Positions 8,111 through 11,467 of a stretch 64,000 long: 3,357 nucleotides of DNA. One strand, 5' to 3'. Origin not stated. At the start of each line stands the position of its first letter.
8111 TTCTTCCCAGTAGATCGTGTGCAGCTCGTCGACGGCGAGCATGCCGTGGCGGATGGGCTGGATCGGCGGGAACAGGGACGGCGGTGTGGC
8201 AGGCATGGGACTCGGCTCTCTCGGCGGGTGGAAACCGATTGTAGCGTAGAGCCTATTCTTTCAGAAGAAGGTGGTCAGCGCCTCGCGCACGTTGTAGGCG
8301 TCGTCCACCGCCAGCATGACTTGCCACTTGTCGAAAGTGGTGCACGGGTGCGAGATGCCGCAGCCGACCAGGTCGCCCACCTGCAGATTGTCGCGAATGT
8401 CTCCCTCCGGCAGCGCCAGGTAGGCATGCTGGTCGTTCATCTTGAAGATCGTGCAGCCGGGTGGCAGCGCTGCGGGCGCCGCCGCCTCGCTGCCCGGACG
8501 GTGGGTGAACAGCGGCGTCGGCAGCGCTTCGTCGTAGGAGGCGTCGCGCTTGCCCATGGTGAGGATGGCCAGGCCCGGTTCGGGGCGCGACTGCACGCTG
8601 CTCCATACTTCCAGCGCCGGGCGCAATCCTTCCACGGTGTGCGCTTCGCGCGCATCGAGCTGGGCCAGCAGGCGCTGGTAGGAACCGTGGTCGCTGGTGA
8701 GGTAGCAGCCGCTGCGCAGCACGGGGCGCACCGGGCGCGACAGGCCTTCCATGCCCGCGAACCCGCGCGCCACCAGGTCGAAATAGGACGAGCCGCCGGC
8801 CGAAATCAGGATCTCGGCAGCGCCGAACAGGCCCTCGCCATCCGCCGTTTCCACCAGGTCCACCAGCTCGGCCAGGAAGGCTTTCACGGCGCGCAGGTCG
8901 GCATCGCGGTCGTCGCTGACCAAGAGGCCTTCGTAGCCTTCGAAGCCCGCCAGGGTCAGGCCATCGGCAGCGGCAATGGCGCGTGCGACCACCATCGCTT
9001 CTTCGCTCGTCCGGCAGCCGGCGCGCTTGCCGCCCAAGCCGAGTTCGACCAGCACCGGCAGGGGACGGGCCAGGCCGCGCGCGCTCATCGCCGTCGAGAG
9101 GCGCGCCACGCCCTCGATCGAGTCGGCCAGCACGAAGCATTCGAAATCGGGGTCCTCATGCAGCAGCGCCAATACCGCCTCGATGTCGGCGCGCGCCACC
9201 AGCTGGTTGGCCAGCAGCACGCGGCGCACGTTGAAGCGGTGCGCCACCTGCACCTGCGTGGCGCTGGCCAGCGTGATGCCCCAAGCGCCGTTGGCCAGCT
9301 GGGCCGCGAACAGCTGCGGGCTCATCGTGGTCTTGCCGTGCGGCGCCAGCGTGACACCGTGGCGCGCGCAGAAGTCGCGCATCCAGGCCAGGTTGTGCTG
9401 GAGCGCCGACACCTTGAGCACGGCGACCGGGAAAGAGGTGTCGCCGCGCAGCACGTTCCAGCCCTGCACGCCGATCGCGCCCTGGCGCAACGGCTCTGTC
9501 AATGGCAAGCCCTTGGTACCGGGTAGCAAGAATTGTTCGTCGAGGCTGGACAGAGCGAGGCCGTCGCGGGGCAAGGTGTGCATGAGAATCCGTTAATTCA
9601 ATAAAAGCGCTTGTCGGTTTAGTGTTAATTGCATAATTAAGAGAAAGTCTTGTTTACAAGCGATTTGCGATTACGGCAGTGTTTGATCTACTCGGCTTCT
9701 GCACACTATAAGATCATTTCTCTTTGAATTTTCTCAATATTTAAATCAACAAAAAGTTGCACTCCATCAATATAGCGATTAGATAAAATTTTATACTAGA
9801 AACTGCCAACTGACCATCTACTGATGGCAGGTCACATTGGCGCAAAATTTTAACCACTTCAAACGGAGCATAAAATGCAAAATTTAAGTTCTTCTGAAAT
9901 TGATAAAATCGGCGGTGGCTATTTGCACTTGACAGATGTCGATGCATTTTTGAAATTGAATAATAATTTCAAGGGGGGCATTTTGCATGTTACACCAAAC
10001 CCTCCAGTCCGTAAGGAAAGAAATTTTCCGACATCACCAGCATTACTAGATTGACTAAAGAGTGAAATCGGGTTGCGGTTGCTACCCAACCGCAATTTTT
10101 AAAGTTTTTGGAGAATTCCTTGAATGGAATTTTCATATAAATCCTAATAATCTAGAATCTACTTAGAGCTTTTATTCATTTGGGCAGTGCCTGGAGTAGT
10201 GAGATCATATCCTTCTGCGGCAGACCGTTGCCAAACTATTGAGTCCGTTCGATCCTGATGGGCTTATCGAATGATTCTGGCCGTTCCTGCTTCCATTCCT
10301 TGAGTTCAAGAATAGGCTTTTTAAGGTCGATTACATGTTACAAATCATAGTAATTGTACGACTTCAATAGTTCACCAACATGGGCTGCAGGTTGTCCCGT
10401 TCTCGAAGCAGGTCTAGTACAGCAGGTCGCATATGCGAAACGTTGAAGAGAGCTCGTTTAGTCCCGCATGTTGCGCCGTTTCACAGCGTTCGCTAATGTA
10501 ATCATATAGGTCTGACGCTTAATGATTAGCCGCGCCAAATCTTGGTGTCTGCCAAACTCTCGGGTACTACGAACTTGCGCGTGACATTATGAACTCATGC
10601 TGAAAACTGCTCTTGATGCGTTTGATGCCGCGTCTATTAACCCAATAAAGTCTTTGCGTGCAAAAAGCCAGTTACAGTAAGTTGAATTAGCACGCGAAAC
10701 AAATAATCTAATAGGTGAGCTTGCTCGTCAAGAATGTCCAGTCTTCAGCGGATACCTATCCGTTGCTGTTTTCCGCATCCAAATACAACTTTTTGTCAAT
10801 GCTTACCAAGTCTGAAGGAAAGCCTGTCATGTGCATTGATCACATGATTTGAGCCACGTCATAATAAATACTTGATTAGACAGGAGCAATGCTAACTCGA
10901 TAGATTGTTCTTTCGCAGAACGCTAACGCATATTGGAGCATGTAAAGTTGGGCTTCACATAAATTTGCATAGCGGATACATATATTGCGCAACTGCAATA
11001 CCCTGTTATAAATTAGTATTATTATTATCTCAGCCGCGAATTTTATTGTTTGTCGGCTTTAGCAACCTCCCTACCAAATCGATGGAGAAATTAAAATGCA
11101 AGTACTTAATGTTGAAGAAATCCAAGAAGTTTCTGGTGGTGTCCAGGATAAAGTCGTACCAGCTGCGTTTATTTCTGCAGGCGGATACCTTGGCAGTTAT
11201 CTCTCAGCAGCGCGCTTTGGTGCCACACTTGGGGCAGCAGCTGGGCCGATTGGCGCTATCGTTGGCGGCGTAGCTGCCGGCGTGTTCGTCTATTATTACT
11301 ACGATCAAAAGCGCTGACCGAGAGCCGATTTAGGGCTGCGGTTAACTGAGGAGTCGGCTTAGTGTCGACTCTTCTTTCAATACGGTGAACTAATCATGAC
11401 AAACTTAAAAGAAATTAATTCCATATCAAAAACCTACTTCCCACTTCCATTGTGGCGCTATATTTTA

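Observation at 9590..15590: Apparently complete double-glycine peptide (class II microcin/bacteriocin-like) export island in a Massilia-like genome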

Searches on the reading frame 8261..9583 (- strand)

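Call 3: search_protein_families(library=pfam, proteins=[window:8261-9583:-], max_evalue=0.1)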
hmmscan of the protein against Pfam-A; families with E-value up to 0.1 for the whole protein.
window:8261-9583:- (440 aa): 2 families
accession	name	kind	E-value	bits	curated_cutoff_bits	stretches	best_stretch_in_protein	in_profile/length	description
PF14031.13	D-ser_dehydrat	-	1.1e-18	68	22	1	323-426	1-97/97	Putative serine dehydratase domain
PF01168.26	Ala_racemase_N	-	1.4e-07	31.9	24.1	1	58-233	3-174/220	Alanine racemase, N-terminal domain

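Call 4: search_protein_families(library=ncbifam, proteins=[window:8261-9583:-], max_evalue=0.1)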
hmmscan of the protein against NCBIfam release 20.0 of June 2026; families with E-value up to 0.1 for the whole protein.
window:8261-9583:- (440 aa): 1 family
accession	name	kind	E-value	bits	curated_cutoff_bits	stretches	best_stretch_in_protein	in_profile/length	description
NF045642.2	HdxyAspAldBhcC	equivalog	4.1e-26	92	690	1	48-356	26-317/387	3-hydroxy-D-aspartate aldolase BhcC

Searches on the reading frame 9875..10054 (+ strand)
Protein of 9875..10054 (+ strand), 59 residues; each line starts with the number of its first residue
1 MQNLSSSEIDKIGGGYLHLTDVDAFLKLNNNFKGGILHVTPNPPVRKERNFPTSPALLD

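Call 3: search_protein_families(library=pfam, proteins=[window:9875-10054:+], max_evalue=0.1)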
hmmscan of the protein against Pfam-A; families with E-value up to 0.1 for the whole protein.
window:9875-10054:+ (59 aa): 0 families

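Call 4: search_protein_families(library=ncbifam, proteins=[window:9875-10054:+], max_evalue=0.1)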
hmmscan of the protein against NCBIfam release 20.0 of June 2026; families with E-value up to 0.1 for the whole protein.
window:9875-10054:+ (59 aa): 0 families

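Call 34: find_homologous_proteins(query=window:9875-10054:+, max_evalue=0.1)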
Query window:9875-10054:+ (59 aa): 1 proteins with E <= 0.1 among 1 candidates.
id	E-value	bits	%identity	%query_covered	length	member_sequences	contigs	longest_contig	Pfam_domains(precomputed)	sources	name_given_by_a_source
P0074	3.4e-32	126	100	100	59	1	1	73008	-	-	-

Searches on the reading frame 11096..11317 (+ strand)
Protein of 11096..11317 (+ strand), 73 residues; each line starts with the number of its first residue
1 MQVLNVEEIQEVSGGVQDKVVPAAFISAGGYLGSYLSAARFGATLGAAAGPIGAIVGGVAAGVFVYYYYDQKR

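Call 3: search_protein_families(library=pfam, proteins=[window:11096-11317:+], max_evalue=0.1)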
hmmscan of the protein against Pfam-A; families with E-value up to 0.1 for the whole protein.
window:11096-11317:+ (73 aa): 1 family
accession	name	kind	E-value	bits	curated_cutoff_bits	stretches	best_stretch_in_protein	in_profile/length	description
PF10439.15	Bacteriocin_IIc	-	0.0087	16.5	27.1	1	1-60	4-55/59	Bacteriocin class II with double-glycine leader peptide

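Call 4: search_protein_families(library=ncbifam, proteins=[window:11096-11317:+], max_evalue=0.1)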
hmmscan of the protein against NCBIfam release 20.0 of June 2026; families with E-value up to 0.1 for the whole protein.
window:11096-11317:+ (73 aa): 2 families
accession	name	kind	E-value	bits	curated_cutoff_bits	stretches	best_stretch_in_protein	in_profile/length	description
TIGR03789.1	pdsO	hypoth_equivalog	0.0078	15.9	152.2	1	42-65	50-73/243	sortase-associated OmpA-like protein PdsO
NF045534.1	small_EYxxD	equivalog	0.038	13.7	29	1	54-73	14-32/37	EYxxD motif small membrane protein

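Call 21: find_homologous_proteins(query=window:11096-11317:+, max_evalue=0.01)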
Query window:11096-11317:+ (73 aa): 8 proteins with E <= 0.01 among 19 candidates.
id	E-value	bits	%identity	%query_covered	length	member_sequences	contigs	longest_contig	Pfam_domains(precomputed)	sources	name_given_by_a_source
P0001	1.5e-37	144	100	100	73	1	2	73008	-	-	-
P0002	2.9e-32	127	88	100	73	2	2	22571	-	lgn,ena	-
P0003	1.6e-26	109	74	100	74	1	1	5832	-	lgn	-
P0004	7.9e-23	97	72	95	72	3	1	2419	-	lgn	-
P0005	8.7e-22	94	70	78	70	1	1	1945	-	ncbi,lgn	-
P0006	3.0e-13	67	57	93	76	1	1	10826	-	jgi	jgi:hypothetical protein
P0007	3.6e-13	67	54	100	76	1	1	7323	-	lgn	-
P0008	3.6e-4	38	77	41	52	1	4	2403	-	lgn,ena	-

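Call 27: find_encoding_contigs(protein=P0002, flank=8000, max_places=3)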
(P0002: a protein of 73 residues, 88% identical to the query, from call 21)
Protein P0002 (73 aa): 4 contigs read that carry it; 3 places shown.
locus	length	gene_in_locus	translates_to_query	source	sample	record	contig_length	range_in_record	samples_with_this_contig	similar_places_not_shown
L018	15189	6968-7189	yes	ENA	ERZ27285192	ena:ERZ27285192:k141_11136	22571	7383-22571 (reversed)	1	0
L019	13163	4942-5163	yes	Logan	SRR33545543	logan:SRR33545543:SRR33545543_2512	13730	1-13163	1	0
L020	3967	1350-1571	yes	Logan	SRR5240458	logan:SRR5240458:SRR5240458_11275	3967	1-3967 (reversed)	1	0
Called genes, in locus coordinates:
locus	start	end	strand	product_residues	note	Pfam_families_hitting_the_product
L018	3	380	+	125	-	?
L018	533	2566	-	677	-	PF00724:Oxidored_FMN, PF07992:Pyr_redox_2 (weak), PF00070:Pyr_redox (weak), PF00890:FAD_binding_2 (weak), PF01134:GIDA (weak), PF07992:Pyr_redox_2, PF12831:FAD_oxidored, PF13450:NAD_binding_8, +2 more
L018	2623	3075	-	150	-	-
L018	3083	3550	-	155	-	PF11026:DUF2721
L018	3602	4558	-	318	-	PF00561:Abhydrolase_1, PF12146:Hydrolase_4, PF12697:Abhydrolase_6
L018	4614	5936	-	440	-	PF01168:Ala_racemase_N (weak), PF14031:D-ser_dehydrat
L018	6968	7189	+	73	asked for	-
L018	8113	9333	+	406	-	PF25919:BSH_CusB (faint), PF00364:Biotin_lipoyl (faint), PF25973:BSH_CzcB (weak), PF26002:Beta-barrel_AprE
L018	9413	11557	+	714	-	PF03412:Peptidase_C39, PF00664:ABC_membrane, PF02463:SMC_N (faint), PF00005:ABC_tran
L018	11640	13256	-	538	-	-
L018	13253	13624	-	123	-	PF04138:GtrA_DPMS_TM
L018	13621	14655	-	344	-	PF00535:Glycos_transf_2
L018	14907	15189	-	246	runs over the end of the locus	PF00106:adh_short, PF01370:Epimerase (weak), PF08659:KR, PF13561:adh_short_C2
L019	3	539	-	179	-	?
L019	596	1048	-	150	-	-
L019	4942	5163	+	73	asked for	-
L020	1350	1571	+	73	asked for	-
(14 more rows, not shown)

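Call 28: find_encoding_contigs(protein=P0006, flank=8000, max_places=3)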
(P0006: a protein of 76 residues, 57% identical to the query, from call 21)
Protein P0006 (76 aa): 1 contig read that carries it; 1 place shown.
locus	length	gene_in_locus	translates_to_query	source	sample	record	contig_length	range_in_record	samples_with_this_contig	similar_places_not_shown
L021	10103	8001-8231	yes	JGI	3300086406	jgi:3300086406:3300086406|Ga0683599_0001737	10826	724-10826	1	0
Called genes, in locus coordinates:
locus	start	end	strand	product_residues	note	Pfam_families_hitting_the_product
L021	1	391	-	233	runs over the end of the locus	-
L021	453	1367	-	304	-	PF00126:HTH_1, PF03466:LysR_substrate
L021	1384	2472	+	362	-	PF00753:Lactamase_B, PF23023:Anti-Pycsar_Apyc1, PF12706:Lactamase_B_2 (weak)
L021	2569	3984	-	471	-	PF00884:Sulfatase, PF01663:Phosphodiest (faint), PF16347:SGSH_C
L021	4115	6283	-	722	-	PF03412:Peptidase_C39, PF00664:ABC_membrane, PF00005:ABC_tran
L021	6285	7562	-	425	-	PF25919:BSH_CusB (faint), PF25973:BSH_CzcB (weak), PF26002:Beta-barrel_AprE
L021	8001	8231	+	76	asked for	-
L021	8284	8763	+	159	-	-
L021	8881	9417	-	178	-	PF00719:Pyrophosphatase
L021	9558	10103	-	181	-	?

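Call 29: find_encoding_contigs(protein=P0007, flank=8000, max_places=3)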
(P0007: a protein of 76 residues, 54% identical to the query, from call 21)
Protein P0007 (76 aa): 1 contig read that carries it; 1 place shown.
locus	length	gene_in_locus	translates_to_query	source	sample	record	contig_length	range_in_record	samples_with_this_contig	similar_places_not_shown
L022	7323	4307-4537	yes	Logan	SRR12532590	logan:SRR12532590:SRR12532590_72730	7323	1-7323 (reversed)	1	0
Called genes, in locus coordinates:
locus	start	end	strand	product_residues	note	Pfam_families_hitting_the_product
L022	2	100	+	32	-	?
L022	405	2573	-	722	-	PF03412:Peptidase_C39, PF00664:ABC_membrane, PF00005:ABC_tran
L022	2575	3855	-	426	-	PF25919:BSH_CusB (faint), PF00364:Biotin_lipoyl (faint), PF25973:BSH_CzcB (faint), PF26002:Beta-barrel_AprE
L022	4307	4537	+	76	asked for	-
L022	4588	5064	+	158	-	-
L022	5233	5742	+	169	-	-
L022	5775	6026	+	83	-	-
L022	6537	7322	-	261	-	?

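Call 30: find_encoding_contigs(protein=P0003, flank=8000, max_places=3)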
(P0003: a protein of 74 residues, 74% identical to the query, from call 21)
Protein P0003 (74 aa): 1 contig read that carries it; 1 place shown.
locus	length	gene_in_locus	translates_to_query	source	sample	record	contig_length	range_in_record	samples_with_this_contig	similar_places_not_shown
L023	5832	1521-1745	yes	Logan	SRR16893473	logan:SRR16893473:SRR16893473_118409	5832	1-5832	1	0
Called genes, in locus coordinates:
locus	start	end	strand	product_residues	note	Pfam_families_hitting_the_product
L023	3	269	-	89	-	?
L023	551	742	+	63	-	-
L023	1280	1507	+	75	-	-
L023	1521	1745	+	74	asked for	-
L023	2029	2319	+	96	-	-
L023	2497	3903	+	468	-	PF25919:BSH_CusB (faint), PF00364:Biotin_lipoyl (faint), PF25973:BSH_CzcB (weak), PF26002:Beta-barrel_AprE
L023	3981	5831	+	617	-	?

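Call 85: predict_structure(alignment_id=A5)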
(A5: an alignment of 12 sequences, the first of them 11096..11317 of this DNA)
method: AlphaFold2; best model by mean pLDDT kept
length: 73 residues; sequences in the alignment: 12
mean_pLDDT: 56.9   pTM: 0.28
mean pLDDT of the five models: 56.9, 56.2, 54.5, 53.8, 52.8
residues with pLDDT >= 90: 0; 70-90: 8; 50-70: 52; < 50: 13
segments of 3 or more residues with pLDDT < 50: 45-47
pLDDT, mean of each block of 10 residues (from residue 1): 53 51 55 53 51 67 69 53
secondary structure, 60 per line:
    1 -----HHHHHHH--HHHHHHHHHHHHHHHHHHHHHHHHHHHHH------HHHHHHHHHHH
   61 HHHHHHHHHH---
elements in order: H6-12 H15-43 H50-70
